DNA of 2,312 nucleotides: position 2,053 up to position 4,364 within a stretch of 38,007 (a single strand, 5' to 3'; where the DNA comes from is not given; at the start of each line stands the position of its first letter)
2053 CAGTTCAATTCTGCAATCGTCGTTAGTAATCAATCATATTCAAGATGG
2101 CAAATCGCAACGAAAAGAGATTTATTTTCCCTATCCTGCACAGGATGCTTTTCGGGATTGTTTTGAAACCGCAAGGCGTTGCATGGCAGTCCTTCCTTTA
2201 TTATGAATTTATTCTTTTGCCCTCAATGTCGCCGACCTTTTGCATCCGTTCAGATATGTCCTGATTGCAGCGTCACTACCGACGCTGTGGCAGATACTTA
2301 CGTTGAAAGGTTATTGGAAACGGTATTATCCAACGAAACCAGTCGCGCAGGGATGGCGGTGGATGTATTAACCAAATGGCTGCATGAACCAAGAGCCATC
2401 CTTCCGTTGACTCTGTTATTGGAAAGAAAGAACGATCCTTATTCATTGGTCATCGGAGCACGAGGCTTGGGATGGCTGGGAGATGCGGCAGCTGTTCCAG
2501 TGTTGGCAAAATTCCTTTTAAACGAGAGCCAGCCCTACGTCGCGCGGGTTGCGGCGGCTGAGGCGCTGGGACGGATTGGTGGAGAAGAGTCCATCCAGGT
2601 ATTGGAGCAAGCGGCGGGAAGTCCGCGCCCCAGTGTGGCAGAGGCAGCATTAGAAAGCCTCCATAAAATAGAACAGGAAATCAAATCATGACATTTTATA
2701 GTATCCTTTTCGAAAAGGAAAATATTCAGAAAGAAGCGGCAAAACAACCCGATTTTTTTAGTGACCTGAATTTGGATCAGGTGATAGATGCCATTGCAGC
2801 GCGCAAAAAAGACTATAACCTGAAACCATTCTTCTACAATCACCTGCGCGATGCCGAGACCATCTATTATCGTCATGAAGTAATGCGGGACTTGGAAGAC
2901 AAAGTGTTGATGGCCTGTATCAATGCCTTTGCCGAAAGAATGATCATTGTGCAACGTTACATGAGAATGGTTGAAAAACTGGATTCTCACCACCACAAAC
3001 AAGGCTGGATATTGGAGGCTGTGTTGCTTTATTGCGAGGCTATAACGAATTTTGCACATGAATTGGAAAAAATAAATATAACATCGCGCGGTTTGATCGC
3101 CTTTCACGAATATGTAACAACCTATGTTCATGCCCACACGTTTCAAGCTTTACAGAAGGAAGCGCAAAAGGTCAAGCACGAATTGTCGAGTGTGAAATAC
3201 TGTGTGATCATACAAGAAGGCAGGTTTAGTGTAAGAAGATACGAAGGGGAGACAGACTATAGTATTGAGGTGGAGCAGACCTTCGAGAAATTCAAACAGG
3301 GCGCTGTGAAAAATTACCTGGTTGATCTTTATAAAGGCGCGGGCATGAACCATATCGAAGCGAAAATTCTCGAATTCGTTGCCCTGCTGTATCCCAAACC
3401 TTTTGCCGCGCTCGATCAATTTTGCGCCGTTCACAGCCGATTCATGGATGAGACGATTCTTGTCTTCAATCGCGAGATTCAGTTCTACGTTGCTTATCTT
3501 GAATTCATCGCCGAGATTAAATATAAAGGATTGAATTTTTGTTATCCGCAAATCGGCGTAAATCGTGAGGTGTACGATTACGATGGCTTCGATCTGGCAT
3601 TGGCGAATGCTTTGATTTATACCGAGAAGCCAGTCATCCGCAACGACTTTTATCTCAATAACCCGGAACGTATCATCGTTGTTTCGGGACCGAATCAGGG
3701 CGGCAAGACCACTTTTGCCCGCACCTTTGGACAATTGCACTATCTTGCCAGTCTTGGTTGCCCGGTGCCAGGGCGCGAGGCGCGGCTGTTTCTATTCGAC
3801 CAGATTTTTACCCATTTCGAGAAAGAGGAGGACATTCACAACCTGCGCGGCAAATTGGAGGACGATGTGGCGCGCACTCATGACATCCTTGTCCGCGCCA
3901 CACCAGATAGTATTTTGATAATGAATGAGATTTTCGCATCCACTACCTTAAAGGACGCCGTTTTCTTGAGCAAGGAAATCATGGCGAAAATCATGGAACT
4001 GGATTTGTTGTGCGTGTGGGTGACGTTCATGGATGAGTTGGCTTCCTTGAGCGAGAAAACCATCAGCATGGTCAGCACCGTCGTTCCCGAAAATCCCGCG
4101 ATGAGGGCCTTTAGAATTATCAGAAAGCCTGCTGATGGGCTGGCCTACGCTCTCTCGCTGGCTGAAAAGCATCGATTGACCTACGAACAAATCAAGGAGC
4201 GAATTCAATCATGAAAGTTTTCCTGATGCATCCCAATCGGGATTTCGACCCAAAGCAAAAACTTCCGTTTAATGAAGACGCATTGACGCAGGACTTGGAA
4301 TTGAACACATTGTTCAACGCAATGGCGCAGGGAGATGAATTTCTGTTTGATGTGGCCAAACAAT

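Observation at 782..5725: Four translationally coupled unknown genes heading a fluoride-riboswitch operon: candidate undescribed fluoride-response module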

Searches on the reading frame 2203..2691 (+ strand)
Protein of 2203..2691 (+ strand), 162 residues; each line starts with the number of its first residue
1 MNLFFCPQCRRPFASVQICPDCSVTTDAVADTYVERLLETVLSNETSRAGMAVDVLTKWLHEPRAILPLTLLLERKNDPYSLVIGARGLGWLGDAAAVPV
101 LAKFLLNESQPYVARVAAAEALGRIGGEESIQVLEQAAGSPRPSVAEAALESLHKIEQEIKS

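Call 3: search_protein_families(library=pfam, proteins=[window:2203-2691:+], max_evalue=0.1)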
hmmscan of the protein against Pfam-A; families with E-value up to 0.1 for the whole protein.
window:2203-2691:+ (162 aa): 5 families
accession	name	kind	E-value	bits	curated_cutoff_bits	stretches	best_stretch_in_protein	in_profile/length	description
PF13646.12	HEAT_2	-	3.8e-18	66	27.7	2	68-153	3-87/88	HEAT repeats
PF03130.22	HEAT_PBS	-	6.4e-09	35.9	20.9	2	115-137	2-24/27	PBS lyase HEAT-like repeat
PF02985.28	HEAT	-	0.0001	22.7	23.5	0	98-125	2-27/31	HEAT repeat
PF13513.12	HEAT_EZ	-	0.0058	17.6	27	0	96-125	28-55/55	HEAT-like repeat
PF07191.17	Zn_ribbon_6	-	0.082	13.4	25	0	4-23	17-36/67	Double zinc ribbon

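Call 5: search_protein_families(library=ncbifam, proteins=[window:2203-2691:+], max_evalue=0.1)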
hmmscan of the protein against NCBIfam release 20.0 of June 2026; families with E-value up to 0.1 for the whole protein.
window:2203-2691:+ (162 aa): 6 families
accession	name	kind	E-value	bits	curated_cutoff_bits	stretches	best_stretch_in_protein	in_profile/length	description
NF045915.1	PhycobilmeDegNblB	equivalog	8e-06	25.5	300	1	60-149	126-212/214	phycobilisome degradation protein NblB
NF058505.1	phyc_lyase_CpeY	equivalog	4.2e-05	22.3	600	1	88-159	328-400/419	C-phycoerythrin alpha-cysteine-82 phycoerythrobilin lyase CpeY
NF006501.0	PRK08937.3-1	equivalog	6e-05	23.2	310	1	55-128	117-190/191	adenylosuccinate lyase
NF058515.1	phyc_lyase_CpcF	equivalog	0.0002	21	220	1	52-157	19-120/200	C-phycocyanin alpha-cysteine-84 phycocyanobilin lyase subunit CpcF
NF058502.1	phyc_lyase_CpcE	equivalog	0.00041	19.9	330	1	85-136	62-111/260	C-phycocyanin alpha-cysteine-84 phycocyanobilin lyase subunit CpcE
TIGR02270.1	TIGR02270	subfamily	0.0038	16.3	206.8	1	30-153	118-233/410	TIGR02270 family protein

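Call 68: search_protein_families(library=padloc, proteins=[window:2203-2691:+], max_evalue=0.01)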
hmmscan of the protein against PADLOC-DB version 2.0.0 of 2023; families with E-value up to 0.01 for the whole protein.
window:2203-2691:+ (162 aa): 2 families
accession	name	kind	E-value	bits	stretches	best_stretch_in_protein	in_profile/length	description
PDLC02919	HEAT-ARM_XIII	-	6.6e-06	21.8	1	83-159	565-639/1972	-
PDLC02973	WGR_XIII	-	0.00032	17.3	1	90-157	122-188/973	-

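Call 69: search_solved_structures(query=window:2203-2691:+, max_evalue=0.01)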
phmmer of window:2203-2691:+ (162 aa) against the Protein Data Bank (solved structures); distinct sequences matched with E-value up to 0.01: 22.
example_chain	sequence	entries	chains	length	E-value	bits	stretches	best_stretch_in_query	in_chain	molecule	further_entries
9sah_A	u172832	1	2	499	9.2e-34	120.2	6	63-149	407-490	E4-NB2 synthetic fusion protein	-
6fsq_A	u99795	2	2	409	1.8e-24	90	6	80-159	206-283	alphaRep A3_bGFPD | A3_bGFPD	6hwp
6ft5_A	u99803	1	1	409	1.3e-22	84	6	62-139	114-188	alphaRep A3_A3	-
4zv6_A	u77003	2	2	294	3.6e-22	82.5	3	63-137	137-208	AlphaRep-7 | alpha-Rep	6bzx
4xl5_C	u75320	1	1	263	3.1e-21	79.5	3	64-153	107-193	bGFP-A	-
8aw4_A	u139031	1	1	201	8.5e-17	65.1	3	64-157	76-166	ALPHAREP bB-E3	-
6gwc_C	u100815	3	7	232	1.5e-16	64.3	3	63-140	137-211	iE5 ALPHAREP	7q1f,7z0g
6gx7_E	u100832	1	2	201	4.6e-16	62.7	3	51-137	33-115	iiiA5 ALPHAREP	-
9rhz_A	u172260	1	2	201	6.1e-14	55.8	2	63-140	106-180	ALPHAREP bE5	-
3ltj_A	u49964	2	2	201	2.1e-13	54.1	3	63-140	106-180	AlphaRep-4 | bA3-2: binder of A3 protein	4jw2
3ltm_A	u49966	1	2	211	3.1e-13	53.5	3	63-140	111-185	Alpha-Rep4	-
4d4z_A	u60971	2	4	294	1.4e-12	51.4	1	88-157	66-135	DEOXYHYPUSINE HYDROXYLASE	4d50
6veh_A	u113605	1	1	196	1.2e-11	48.3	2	64-155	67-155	HEAT repeat domain-containing protein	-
7p0h_A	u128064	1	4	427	2.5e-11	47.3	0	83-137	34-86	Helicobacter pylori ComF fused to an artificial alphaREP crystallization helper (named B2)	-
4xvp_D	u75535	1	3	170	5.4e-11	46.2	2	85-150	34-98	BGFP-C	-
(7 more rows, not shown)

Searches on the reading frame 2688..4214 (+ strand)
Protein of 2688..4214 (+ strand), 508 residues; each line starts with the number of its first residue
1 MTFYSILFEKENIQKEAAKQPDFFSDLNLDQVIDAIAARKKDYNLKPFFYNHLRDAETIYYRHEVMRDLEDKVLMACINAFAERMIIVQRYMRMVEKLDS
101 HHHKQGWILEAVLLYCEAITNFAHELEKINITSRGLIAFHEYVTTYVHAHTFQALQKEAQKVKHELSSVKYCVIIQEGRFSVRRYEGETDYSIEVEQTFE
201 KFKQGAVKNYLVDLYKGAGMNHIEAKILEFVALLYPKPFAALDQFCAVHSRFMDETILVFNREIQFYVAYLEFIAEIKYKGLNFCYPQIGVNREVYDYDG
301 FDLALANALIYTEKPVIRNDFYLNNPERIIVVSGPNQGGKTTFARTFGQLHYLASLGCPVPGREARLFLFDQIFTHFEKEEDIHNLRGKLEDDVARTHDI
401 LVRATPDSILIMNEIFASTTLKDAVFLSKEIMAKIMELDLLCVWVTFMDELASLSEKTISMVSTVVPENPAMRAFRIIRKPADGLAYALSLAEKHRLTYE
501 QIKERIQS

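Call 3: search_protein_families(library=pfam, proteins=[window:2688-4214:+], max_evalue=0.1)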
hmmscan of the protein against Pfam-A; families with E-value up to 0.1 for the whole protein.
window:2688-4214:+ (508 aa): 3 families
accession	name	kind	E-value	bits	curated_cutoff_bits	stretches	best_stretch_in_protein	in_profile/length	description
PF00488.27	MutS_V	-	3.4e-18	66.7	30.2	1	331-464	2-136/188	MutS domain V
PF13173.12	AAA_14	-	0.016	15.6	27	1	327-372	2-39/129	AAA domain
PF13401.12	AAA_22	-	0.068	13.9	27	0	327-399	5-84/130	AAA domain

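Call 5: search_protein_families(library=ncbifam, proteins=[window:2688-4214:+], max_evalue=0.1)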
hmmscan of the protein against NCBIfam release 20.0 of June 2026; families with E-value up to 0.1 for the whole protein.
window:2688-4214:+ (508 aa): 4 families
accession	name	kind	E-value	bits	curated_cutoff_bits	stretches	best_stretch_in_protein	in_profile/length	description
NF003810.1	PRK05399.1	equivalog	3.6e-21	75.5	480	1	308-461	583-738/793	DNA mismatch repair protein MutS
TIGR01070.1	mutS1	equivalog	2.9e-19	68.9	641.7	1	313-460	578-726/840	DNA mismatch repair protein MutS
TIGR01069.2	mutS2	equivalog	4.2e-15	55.2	400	1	313-460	313-461/790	endonuclease MutS2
NF052383.1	ATPase_KamC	equivalog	2.6e-11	43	300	1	281-453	263-433/508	lysine 5,6-aminomutase reactivase ATPase KamC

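Call 68: search_protein_families(library=padloc, proteins=[window:2688-4214:+], max_evalue=0.01)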
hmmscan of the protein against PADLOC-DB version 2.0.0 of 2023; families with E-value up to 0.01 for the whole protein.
window:2688-4214:+ (508 aa): 0 families

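Call 75: search_solved_structures(query=A4, max_evalue=0.001)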
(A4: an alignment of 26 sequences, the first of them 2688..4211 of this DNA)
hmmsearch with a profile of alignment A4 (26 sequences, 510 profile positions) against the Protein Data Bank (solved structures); distinct sequences matched with E-value up to 0.001: 37.
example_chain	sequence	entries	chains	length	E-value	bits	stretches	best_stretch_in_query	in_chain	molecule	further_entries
7vuf_B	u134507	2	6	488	2e-23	86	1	319-507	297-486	Endonuclease MutS2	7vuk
8r7v_B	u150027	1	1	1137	1.4e-21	79.9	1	277-451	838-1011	DNA mismatch repair protein Msh3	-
8olx_B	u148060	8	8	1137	1.4e-21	79.9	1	277-451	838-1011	DNA mismatch repair protein Msh3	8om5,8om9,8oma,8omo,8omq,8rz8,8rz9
3thw_B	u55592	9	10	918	2.2e-21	79.3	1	277-451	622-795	DNA mismatch repair protein Msh3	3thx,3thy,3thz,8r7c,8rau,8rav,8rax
5x9w_A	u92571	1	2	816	2.3e-21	79.2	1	320-506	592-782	DNA mismatch repair protein MutS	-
5yk4_A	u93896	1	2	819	2.3e-21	79.1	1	320-506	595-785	DNA mismatch repair protein MutS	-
8rz7_B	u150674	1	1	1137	5e-21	78.1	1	277-451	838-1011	DNA mismatch repair protein Msh3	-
3k0s_A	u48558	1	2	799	5.2e-21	78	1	316-505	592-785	DNA mismatch repair protein mutS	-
5akb_A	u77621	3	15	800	7.3e-21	77.5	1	316-505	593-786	DNA MISMATCH REPAIR PROTEIN MUTS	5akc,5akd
8r7e_B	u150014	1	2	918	7.5e-21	77.5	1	277-451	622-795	DNA mismatch repair protein Msh3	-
7ai6_A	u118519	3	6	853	8.7e-21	77.3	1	316-505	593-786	DNA mismatch repair protein MutS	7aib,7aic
8rb1_B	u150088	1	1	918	1.1e-20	76.9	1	277-451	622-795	DNA mismatch repair protein Msh3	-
8raz_B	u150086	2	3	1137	1.8e-20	76.2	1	277-451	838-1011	DNA mismatch repair protein Msh3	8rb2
1ng9_A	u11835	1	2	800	3.3e-20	75.4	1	316-505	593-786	DNA mismatch repair protein MutS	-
8raw_B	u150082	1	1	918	4.2e-20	75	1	277-451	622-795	DNA mismatch repair protein Msh3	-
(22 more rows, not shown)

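Call 79: search_solved_structures(query=A4, max_evalue=1e-20, show_alignments=2)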
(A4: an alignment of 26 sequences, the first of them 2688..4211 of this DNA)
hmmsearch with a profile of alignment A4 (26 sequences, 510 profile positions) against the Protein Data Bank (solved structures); distinct sequences matched with E-value up to 1e-20: 11.
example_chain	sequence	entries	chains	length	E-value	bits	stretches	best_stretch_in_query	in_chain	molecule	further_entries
7vuf_B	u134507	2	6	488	2e-23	86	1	319-507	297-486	Endonuclease MutS2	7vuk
8r7v_B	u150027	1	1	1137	1.4e-21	79.9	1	277-451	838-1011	DNA mismatch repair protein Msh3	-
8olx_B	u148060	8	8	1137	1.4e-21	79.9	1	277-451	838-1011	DNA mismatch repair protein Msh3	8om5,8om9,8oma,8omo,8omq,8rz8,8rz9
3thw_B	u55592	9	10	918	2.2e-21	79.3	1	277-451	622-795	DNA mismatch repair protein Msh3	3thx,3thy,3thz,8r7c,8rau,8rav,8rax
5x9w_A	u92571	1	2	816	2.3e-21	79.2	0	320-506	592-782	DNA mismatch repair protein MutS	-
5yk4_A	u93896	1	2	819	2.3e-21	79.1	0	320-506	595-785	DNA mismatch repair protein MutS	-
8rz7_B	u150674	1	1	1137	5e-21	78.1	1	277-451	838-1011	DNA mismatch repair protein Msh3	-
3k0s_A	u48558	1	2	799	5.2e-21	78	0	316-505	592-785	DNA mismatch repair protein mutS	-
5akb_A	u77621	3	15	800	7.3e-21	77.5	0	316-505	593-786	DNA MISMATCH REPAIR PROTEIN MUTS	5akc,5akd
8r7e_B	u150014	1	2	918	7.5e-21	77.5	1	277-451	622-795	DNA mismatch repair protein Msh3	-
7ai6_A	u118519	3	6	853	8.7e-21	77.3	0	316-505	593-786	DNA mismatch repair protein MutS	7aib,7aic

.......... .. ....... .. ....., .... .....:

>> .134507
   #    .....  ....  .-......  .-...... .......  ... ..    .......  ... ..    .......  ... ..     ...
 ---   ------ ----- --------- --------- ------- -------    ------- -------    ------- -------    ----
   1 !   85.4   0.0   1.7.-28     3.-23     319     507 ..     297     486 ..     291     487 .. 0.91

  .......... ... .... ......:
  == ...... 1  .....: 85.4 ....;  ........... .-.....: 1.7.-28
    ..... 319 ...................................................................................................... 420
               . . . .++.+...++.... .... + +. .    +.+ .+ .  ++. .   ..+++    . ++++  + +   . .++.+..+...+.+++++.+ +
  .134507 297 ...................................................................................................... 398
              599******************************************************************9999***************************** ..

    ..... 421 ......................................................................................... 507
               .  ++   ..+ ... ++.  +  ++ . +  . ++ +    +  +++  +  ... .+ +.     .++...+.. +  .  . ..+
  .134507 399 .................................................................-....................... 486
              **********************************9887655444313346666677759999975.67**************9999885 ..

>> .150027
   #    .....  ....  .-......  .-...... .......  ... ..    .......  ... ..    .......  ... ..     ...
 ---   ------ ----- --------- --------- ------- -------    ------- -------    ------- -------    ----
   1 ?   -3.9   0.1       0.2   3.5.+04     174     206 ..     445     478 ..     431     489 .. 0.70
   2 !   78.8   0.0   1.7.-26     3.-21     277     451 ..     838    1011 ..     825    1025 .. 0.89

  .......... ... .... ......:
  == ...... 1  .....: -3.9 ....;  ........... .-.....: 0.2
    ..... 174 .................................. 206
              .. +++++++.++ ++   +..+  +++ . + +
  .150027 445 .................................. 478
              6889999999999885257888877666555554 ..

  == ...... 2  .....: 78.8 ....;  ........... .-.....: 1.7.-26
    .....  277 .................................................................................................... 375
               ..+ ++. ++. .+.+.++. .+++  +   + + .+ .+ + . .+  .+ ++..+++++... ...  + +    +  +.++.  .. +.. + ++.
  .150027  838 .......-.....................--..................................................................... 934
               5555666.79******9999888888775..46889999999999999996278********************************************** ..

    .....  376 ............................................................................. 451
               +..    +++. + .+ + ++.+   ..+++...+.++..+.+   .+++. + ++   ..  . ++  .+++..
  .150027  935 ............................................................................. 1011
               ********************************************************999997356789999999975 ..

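Call 90: search_protein_representatives(protein=window:2688-4214:+)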
Query: 508 residues. Proteins with E-value up to 0.001 (for the whole library): 12563; up to 1e-10: 3549; up to 1e-30: 1058. The best 150 are listed.
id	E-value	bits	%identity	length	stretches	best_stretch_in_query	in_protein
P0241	8.1e-194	661.2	58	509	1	1-508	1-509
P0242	4.0e-172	589.6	53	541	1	3-507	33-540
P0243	4.4e-171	586.2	53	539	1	1-506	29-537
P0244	8.9e-164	562.1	52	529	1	19-507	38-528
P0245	1.0e-163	561.9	51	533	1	2-507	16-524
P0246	7.0e-163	559.1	51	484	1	26-507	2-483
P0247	1.4e-161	554.8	50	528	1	1-507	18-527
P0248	1.2e-157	541.9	50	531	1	16-507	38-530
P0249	3.3e-157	540.4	49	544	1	3-506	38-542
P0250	8.1e-155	532.5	49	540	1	5-507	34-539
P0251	1.0e-154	532.2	50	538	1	3-507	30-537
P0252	1.4e-154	531.8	51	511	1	1-508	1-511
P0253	1.5e-153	528.3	48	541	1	21-507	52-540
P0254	6.1e-152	523.1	49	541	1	5-507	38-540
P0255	4.0e-151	520.4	48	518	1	20-506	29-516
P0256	2.2e-150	517.9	48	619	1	1-506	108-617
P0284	8.8e-136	469.8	42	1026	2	18-426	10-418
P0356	5.4e-123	427.6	43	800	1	8-503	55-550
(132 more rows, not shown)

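Call 91: search_protein_families(library=pfam, proteins=[P0284, P0356, P0256], max_evalue=0.01)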
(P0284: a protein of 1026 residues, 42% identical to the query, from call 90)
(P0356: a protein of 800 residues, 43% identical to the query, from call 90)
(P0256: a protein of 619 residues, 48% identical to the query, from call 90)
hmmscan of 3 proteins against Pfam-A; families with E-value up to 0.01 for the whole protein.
P0284 (1026 aa): 4 families
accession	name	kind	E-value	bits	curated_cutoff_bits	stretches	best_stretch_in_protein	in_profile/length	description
PF00488.27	MutS_V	-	2.9e-30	106.1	30.2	2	826-970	1-146/188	MutS domain V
PF13514.12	AAA_27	-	0.0007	19.7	22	0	818-843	21-46/206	AAA domain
PF13173.12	AAA_14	-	0.00084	19.8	27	0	319-416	2-80/129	AAA domain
PF13401.12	AAA_22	-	0.0055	17.4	27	0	318-406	4-92/130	AAA domain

P0356 (800 aa): 1 family
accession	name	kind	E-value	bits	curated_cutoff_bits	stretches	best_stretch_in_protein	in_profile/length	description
PF00488.27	MutS_V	-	0.0007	20.1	30.2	1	416-506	40-131/188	MutS domain V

P0256 (619 aa): 1 family
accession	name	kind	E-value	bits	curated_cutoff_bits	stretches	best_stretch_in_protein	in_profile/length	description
PF00488.27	MutS_V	-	2.7e-21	76.8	30.2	1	441-597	1-158/188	MutS domain V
